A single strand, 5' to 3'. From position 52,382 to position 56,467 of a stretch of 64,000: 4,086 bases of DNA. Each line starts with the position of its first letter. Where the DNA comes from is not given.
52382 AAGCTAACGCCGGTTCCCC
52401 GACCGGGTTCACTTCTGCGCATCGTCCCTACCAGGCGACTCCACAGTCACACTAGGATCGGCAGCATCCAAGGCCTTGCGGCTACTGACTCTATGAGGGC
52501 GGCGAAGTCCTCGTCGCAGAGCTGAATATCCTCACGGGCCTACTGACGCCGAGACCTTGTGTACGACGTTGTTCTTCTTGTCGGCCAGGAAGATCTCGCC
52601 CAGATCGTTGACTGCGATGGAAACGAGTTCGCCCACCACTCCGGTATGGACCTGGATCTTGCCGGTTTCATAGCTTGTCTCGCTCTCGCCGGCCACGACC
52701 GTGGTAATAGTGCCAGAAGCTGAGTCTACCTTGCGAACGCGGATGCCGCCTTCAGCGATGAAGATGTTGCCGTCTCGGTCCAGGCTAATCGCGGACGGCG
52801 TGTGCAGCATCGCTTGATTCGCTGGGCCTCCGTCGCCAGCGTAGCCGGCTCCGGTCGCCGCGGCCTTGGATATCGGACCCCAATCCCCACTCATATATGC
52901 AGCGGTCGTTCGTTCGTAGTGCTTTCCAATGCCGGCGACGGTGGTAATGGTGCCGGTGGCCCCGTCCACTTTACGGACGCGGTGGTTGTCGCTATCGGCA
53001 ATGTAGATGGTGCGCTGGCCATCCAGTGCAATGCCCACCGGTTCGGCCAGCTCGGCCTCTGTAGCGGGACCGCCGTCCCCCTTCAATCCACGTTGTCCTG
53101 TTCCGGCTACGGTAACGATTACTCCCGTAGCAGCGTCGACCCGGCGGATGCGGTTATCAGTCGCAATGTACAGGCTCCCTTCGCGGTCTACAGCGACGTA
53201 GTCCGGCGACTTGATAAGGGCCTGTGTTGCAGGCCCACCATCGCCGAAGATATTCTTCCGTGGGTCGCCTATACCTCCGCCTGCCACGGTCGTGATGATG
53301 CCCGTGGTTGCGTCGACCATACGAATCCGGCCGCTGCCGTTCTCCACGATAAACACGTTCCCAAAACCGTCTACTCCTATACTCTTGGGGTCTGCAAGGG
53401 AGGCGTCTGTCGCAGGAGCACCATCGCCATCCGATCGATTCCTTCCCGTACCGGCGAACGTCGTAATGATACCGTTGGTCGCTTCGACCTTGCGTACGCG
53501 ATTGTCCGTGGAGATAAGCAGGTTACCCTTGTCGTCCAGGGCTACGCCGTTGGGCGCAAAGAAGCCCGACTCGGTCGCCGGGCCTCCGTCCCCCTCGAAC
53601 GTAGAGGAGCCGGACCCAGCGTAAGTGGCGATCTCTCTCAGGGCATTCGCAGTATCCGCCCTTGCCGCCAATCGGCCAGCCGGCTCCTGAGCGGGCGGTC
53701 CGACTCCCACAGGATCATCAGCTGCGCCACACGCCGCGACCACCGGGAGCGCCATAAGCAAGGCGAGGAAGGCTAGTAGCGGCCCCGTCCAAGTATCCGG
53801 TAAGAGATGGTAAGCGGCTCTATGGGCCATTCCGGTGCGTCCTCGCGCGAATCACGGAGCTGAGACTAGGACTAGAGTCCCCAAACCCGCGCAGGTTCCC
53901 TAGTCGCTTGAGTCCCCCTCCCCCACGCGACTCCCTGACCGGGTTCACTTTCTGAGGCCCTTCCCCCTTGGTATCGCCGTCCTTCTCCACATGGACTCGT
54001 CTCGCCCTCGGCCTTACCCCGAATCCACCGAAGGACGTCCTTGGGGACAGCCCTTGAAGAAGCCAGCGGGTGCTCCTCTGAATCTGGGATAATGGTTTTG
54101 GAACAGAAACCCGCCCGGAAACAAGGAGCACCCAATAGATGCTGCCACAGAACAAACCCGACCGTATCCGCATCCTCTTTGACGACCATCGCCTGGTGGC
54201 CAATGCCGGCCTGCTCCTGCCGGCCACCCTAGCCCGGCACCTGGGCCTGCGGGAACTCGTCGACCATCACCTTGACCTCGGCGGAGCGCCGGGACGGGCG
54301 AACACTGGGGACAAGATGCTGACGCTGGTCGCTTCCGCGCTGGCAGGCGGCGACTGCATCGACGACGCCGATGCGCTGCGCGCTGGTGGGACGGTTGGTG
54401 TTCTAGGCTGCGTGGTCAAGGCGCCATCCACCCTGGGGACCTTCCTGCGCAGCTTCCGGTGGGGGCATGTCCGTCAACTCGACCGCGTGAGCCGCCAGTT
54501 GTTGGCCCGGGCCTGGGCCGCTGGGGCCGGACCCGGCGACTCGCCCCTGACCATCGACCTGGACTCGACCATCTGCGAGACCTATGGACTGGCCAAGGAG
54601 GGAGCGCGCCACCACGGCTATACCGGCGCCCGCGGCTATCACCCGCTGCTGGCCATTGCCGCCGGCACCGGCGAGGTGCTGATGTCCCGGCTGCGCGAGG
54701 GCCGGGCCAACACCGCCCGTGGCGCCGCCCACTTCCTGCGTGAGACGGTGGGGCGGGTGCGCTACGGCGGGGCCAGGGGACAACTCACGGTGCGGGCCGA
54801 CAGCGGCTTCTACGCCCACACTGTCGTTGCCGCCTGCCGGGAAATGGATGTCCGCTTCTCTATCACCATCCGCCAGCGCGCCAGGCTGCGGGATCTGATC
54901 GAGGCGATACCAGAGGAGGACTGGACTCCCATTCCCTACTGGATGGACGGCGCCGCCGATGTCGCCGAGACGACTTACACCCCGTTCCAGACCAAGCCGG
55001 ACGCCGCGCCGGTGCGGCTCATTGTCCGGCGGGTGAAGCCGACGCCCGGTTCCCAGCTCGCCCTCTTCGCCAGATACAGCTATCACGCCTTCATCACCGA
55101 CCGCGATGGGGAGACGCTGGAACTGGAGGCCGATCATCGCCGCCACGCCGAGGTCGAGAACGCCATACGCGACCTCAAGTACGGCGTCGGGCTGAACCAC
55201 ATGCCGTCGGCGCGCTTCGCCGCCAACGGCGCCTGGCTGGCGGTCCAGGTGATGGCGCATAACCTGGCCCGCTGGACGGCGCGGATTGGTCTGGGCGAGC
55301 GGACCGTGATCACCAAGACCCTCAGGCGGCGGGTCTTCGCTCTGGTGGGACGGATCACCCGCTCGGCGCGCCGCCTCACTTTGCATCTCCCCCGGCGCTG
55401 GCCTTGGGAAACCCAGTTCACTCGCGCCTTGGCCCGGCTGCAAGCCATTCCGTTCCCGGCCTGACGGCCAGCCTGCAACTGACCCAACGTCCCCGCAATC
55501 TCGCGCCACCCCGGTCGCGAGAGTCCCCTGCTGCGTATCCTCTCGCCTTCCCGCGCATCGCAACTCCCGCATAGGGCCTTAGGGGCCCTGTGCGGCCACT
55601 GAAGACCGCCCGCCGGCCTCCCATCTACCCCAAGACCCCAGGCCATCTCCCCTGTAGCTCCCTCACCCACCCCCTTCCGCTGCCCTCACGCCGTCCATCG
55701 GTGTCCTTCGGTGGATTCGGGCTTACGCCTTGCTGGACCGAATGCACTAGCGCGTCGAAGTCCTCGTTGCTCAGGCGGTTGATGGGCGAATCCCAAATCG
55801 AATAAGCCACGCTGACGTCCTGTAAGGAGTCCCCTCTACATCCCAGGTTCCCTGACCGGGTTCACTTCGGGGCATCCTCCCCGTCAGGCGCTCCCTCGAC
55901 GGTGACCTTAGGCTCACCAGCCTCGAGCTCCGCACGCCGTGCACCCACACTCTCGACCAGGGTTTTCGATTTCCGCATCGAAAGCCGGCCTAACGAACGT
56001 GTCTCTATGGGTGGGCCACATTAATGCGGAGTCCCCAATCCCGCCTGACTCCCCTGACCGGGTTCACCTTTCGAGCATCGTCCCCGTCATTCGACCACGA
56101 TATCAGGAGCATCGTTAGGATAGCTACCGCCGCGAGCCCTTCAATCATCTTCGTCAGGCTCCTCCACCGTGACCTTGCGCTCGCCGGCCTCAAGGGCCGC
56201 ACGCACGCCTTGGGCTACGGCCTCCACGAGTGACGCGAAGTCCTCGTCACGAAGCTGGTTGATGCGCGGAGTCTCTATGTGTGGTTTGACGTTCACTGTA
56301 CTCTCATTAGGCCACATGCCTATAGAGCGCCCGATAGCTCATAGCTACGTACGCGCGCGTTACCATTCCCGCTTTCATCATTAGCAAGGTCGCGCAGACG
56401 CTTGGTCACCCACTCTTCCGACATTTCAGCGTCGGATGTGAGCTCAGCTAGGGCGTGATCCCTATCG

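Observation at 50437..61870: Same-orientation family of small-ORF units ending in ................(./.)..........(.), three of them in direct tandem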

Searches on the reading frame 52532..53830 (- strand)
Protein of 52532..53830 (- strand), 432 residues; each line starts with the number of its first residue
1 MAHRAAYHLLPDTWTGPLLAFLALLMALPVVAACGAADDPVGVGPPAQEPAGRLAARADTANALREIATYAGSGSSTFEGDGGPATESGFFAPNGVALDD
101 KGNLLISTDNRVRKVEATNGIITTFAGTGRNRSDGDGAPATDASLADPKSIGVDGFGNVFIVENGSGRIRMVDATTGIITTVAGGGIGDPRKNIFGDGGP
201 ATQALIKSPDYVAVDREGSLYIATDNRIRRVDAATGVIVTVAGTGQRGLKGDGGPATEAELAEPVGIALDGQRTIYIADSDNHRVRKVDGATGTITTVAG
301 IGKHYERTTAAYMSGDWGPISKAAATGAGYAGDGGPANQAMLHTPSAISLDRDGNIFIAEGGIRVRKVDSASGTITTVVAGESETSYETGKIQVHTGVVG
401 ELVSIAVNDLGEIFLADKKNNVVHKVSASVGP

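Call 9: search_protein_families(library=pfam, max_evalue=10, proteins=[window:52532-53830:-])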
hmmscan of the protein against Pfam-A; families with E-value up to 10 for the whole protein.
window:52532-53830:- (432 aa): 8 families
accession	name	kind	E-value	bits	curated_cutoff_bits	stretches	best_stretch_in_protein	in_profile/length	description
PF25021.1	TEN_NHL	-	2e-36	126.2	27.1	5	251-305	131-182/357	Teneurin NHL domain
PF01436.27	NHL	-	1.5e-15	56.7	20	2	261-287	1-27/28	NHL repeat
PF06739.17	SBBP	-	1.5e-08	34.8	20.5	2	145-162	13-29/38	Beta-propeller repeat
PF05787.19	PhoX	-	1.7e-07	31.3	24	3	75-129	413-472/515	Alkaline phosphatase PhoX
PF13449.12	Phytase-like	-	1.4e-05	25.5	27.6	2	214-308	11-113/284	Esterase-like activity of phytase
PF07494.17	Reg_prop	-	0.00055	20.3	20.4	0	212-226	10-24/24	Two component regulator propeller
PF02237.23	BPL_C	-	0.014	15.7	21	1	96-114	20-38/48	Biotin protein ligase C terminal domain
PF20067.5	SSL_N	-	0.3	11.4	18.9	1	209-225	23-39/46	Strictosidine synthase-like, N-terminal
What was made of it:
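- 52532..53830 (-): Intact NHL-repeat beta-propeller gene between copies B and A (interspersed gene). Pfam TEN_NHL, E = 2e-36 (call 9).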

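Call 11: find_encoding_contigs(protein=window:52532-53830:-, flank=10000, max_places=6)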
Protein window:52532-53830:- (432 aa): no gene with exactly this product is on record in the collection.

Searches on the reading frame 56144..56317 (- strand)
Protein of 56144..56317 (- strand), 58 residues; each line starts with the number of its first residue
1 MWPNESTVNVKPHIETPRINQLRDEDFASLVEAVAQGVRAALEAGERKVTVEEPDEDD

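Call 9: search_protein_families(library=pfam, max_evalue=10, proteins=[window:56144-56317:-])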
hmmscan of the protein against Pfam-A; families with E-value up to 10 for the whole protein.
seq(58 aa): 0 families

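Call 12: find_homologous_proteins(query=window:56144-56317:-, max_evalue=10)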
Query seq(58 aa) (58 aa): 1 proteins with E <= 10 among 3 candidates.
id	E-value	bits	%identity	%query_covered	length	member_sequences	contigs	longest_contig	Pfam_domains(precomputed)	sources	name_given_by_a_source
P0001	3.9e-30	119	100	100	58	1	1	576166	-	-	-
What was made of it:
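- Tried and rejected: Word-based protein search with the 58-aa peptide found only itself (call 12).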

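Call 27: find_encoding_contigs(protein=P0001, flank=10000, max_places=4)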
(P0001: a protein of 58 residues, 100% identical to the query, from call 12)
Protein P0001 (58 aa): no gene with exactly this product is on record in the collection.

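Call 44: search_protein_families(library=phrogs, max_evalue=1, proteins=[window:56144-56317:-])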
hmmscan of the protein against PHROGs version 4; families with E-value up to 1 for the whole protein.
window:56144-56317:- (58 aa): 0 families
